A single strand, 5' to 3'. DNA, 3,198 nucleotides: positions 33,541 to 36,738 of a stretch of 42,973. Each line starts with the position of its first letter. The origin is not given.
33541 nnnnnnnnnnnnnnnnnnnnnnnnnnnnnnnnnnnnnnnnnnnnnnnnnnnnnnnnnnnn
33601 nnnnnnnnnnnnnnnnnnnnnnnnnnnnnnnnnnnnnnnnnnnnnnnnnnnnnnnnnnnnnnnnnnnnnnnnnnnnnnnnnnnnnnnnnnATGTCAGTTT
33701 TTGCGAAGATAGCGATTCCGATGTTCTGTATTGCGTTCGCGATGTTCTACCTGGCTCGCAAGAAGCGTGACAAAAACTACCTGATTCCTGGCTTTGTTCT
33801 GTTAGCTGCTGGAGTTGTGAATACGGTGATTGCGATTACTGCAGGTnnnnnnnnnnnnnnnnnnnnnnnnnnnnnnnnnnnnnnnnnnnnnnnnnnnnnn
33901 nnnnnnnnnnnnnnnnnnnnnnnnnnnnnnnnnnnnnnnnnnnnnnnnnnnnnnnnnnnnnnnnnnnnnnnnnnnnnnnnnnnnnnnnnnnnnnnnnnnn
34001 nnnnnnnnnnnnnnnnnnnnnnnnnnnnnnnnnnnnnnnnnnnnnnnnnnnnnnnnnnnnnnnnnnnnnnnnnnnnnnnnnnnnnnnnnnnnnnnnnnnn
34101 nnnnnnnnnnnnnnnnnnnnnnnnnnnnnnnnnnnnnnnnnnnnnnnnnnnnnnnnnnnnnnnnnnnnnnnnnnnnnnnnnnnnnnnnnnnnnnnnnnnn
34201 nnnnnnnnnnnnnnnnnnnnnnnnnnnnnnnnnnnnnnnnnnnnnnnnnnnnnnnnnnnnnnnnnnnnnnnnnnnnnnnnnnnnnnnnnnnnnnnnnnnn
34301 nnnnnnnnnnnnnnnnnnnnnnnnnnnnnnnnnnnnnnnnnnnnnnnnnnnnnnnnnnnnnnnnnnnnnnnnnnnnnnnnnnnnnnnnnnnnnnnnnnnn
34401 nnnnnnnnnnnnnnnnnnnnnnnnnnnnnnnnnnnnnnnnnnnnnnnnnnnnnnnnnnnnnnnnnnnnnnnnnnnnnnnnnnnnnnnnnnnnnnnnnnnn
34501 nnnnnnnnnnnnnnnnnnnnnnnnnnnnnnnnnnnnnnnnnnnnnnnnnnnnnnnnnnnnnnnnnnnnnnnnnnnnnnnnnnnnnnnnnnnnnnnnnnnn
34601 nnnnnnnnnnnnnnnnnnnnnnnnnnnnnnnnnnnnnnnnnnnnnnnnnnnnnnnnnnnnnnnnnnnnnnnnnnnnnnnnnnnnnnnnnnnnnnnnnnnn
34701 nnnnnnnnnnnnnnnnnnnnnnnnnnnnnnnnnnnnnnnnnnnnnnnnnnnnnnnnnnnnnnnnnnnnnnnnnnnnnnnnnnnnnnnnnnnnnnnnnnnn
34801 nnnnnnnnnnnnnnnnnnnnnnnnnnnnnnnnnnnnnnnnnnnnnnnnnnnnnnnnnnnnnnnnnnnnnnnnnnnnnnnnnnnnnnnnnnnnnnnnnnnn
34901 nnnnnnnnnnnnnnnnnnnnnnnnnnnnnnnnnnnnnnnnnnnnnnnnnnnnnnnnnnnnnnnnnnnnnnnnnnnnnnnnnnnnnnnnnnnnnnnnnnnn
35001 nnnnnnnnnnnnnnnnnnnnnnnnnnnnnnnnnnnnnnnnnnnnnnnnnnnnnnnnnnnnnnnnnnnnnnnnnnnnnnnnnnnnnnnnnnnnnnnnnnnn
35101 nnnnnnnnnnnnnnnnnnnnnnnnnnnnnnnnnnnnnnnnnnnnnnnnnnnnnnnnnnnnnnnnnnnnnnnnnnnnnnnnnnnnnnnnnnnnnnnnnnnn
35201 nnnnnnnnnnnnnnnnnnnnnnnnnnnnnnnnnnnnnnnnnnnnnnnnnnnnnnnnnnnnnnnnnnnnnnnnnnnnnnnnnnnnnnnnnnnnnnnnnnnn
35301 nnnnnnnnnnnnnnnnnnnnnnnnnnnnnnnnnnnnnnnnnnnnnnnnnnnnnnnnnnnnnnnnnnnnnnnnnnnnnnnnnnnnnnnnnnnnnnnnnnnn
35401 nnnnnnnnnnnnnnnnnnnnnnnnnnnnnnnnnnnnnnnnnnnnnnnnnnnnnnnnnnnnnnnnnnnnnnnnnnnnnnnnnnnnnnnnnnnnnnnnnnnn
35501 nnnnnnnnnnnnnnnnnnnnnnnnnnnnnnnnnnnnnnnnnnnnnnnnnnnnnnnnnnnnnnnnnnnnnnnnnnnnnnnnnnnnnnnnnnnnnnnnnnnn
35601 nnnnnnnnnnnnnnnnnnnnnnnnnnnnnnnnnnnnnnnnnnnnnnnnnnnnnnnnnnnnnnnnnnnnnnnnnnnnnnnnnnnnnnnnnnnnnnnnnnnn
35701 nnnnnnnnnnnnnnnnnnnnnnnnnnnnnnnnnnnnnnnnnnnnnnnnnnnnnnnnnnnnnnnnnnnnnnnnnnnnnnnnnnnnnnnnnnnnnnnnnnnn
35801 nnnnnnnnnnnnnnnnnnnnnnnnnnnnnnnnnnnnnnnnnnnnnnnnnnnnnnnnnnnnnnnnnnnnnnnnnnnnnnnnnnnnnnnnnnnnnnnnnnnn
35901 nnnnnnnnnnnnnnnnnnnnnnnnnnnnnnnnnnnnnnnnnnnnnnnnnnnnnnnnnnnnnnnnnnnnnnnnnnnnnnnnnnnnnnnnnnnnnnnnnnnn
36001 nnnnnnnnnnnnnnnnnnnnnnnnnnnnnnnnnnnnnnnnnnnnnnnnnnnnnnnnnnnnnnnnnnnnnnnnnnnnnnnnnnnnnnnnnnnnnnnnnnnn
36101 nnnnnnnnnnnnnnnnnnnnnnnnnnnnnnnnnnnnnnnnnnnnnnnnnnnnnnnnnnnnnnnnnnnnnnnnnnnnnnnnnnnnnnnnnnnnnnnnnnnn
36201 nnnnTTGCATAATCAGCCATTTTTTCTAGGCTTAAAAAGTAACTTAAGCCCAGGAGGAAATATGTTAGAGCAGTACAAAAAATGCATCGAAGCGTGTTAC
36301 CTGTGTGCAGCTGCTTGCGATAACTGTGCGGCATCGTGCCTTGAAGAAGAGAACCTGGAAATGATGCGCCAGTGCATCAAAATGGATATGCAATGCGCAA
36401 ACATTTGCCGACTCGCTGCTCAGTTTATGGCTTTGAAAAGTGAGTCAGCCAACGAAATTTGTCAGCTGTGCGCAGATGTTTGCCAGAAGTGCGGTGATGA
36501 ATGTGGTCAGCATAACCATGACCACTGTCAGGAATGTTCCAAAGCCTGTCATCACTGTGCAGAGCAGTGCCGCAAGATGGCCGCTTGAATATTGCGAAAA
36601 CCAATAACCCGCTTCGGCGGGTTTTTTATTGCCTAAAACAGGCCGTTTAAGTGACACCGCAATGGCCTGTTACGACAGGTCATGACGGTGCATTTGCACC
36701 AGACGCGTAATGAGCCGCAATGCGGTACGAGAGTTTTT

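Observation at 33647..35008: cI-linked cargo in the rexAB slot: a 2-TM peptide plus a ClpP/S49-fold serine peptidase-like protein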

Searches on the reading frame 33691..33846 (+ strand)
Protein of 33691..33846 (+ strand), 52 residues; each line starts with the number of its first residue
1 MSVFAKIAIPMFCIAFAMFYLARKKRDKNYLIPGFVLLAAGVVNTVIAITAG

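Call 3: search_protein_families(library=pfam, proteins=[window:33691-33846:+], max_evalue=1)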
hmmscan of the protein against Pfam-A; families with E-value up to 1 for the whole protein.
seq(52 aa): 8 families
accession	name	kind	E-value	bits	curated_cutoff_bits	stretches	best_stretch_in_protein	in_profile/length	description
PF25332.1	C2_PACS_N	-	0.013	15.7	27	1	21-45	98-122/170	N-terminal C2 domain of phosphofurin acidic cluster sorting protein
PF12036.14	DUF3522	-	0.034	14.7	29.3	1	5-47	127-170/188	Protein of unknown function (DUF3522)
PF07695.17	7TMR-DISM_7TM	-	0.061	13.7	29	1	8-48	132-172/205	7TM diverse intracellular signalling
PF09925.14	DUF2157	-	0.083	13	32.4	1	4-50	67-112/146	Predicted membrane protein (DUF2157)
PF09913.15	DUF2142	-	0.12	11.6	30.1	1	3-51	213-262/395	Predicted membrane protein (DUF2142)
PF02238.20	COX7a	-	0.18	12.7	22.1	1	23-49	21-47/53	Cytochrome c oxidase subunit VII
PF13567.11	DUF4131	-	0.22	11.6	31.6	1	7-45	7-47/165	Domain of unknown function (DUF4131)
PF06552.18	TOM20_plant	-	0.26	11.5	20.6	1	23-46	160-183/187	Plant specific mitochondrial import receptor subunit TOM20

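Call 4: search_protein_families(library=padloc, proteins=[window:33691-33846:+], max_evalue=1)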
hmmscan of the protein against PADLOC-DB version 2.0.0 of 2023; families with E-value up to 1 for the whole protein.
seq(52 aa): 0 families

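Call 5: search_protein_families(library=phrogs, proteins=[window:33691-33846:+], max_evalue=1)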
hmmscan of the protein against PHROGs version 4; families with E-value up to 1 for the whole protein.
seq(52 aa): 3 families
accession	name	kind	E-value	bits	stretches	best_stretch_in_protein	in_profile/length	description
phrog_11240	-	unknown function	0.007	17.3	1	5-42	8-46/69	-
phrog_7160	-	unknown function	0.014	16.2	1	1-39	1-39/63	-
phrog_33436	-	unknown function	0.06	14.5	1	3-50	6-54/117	-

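Call 6: search_protein_families(library=ncbifam, proteins=[window:33691-33846:+], max_evalue=1)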
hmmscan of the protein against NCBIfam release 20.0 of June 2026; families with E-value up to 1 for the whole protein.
seq(52 aa): 2 families
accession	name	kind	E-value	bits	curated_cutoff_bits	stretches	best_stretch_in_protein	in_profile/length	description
NF058670.1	sorting_LPXTATN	domain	0.023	15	32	1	29-43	10-24/32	LPxTATN C-terminal sorting signal domain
NF033507.3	Loki-CTERM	subfamily_domain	0.076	13.3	19.9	1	8-26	7-25/27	Loki-CTERM sorting domain-containing protein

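Call 82: find_homologous_proteins(query=window:33691-33846:+, max_evalue=0.01)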
Query seq(52 aa) (52 aa): 33 proteins with E <= 0.01 among 33 candidates.
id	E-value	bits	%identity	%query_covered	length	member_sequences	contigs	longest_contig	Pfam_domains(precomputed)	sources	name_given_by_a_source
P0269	1.4e-23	98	94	100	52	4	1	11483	-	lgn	-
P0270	4.2e-23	96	92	100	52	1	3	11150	-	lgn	-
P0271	6.0e-23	96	96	98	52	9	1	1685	-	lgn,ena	-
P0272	9.3e-23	95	92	100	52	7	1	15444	-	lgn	-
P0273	9.4e-23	95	92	100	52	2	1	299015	-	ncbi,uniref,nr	ncbi:hypothetical protein ORN12_03085 [Pantoea vagans]|uniref:hypothetical protein n=1 Tax=Pantoea v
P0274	9.6e-23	95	96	98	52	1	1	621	-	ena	-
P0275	1.3e-22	95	92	100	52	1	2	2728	-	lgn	-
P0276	2.2e-22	94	92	100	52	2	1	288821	-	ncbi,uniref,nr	ncbi:hypothetical protein [Pantoea latae]|uniref:hypothetical protein n=1 Tax=Pantoea latae TaxID=19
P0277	9.5e-22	92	88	100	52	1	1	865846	-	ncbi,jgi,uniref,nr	ncbi:hypothetical protein [Pantoea agglomerans]|uniref:hypothetical protein n=1 Tax=Enterobacter agg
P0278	9.6e-22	92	88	100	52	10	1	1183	-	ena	-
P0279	1.1e-21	92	87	100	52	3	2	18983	-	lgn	-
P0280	2.3e-21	91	87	100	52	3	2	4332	-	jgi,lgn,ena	-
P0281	2.7e-21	91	92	100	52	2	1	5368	-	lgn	-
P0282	4.6e-21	90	81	100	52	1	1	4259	-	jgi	-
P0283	4.9e-21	90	88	100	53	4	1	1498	-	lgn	-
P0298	4.6e-17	78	73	100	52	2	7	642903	-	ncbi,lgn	-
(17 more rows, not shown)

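Call 84: find_encoding_contigs(protein=P0273, flank=4000, max_places=2)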
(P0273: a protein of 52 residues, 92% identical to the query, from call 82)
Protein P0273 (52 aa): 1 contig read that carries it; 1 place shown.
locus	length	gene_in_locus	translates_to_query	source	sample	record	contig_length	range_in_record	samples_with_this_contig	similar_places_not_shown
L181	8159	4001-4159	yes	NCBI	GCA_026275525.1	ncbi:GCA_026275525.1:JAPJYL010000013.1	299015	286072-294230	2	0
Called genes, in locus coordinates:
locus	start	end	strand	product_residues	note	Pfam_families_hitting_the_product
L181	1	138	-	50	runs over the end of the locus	-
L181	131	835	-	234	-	PF06992:Phage_lambda_P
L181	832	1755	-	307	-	-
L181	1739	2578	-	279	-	PF17762:HTH_ParB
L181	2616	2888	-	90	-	PF05269:Phage_CII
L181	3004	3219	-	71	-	PF13560:HTH_31 (weak), PF01381:HTH_3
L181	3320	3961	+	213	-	PF01381:HTH_3, PF12844:HTH_19 (weak), PF00717:Peptidase_S24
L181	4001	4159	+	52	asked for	-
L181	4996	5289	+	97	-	PF25694:N_peptide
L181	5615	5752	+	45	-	PF02061:Lambda_CIII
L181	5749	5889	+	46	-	-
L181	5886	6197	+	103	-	-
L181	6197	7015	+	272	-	PF12684:DUF3799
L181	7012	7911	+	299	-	PF03837:RecT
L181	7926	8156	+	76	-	-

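Call 85: find_encoding_contigs(protein=P0298, flank=4000, max_places=3)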
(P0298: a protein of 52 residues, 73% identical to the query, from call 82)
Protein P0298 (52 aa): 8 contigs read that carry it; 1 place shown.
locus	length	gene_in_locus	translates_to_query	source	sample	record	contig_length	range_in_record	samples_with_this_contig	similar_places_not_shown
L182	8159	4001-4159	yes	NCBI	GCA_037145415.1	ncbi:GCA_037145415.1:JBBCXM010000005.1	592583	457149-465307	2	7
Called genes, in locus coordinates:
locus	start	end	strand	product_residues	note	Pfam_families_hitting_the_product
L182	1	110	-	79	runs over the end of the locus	-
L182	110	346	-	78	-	-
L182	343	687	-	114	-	PF01726:LexA_DNA_bind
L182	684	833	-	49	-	-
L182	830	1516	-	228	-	PF06992:Phage_lambda_P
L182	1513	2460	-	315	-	PF04492:Phage_rep_O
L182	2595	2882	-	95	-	PF05269:Phage_CII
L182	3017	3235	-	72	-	PF01381:HTH_3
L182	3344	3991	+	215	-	PF13560:HTH_31, PF01381:HTH_3, PF00717:Peptidase_S24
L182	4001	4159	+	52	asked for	-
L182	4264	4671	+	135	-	-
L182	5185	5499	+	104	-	PF25694:N_peptide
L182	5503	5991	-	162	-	-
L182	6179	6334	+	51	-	-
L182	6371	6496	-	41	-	PF10013:DUF2256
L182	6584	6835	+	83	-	-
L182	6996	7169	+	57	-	-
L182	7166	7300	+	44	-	-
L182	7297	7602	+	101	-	-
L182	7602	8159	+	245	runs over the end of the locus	PF03837:RecT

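Call 103: search_protein_families(library=padloc, proteins=[L182:4264-4668:+], max_evalue=0.01)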
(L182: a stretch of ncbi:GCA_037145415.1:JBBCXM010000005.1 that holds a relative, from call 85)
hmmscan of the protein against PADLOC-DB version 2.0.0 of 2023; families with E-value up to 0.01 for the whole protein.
L182:4264-4668:+ (135 aa): 0 families

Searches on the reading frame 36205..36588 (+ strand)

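Call 3: search_protein_families(library=pfam, proteins=[window:36205-36588:+], max_evalue=1)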
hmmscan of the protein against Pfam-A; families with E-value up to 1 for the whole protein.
window:36205-36588:+ (127 aa): 1 family
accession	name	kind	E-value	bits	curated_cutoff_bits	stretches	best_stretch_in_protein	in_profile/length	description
PF03860.21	DUF326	-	1.5e-10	41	20.4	3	84-103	2-21/21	Domain of Unknown Function (DUF326)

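Call 103: search_protein_families(library=padloc, proteins=[window:36205-36588:+], max_evalue=0.01)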
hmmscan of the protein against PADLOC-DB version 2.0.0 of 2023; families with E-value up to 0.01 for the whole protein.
window:36205-36588:+ (127 aa): 0 families
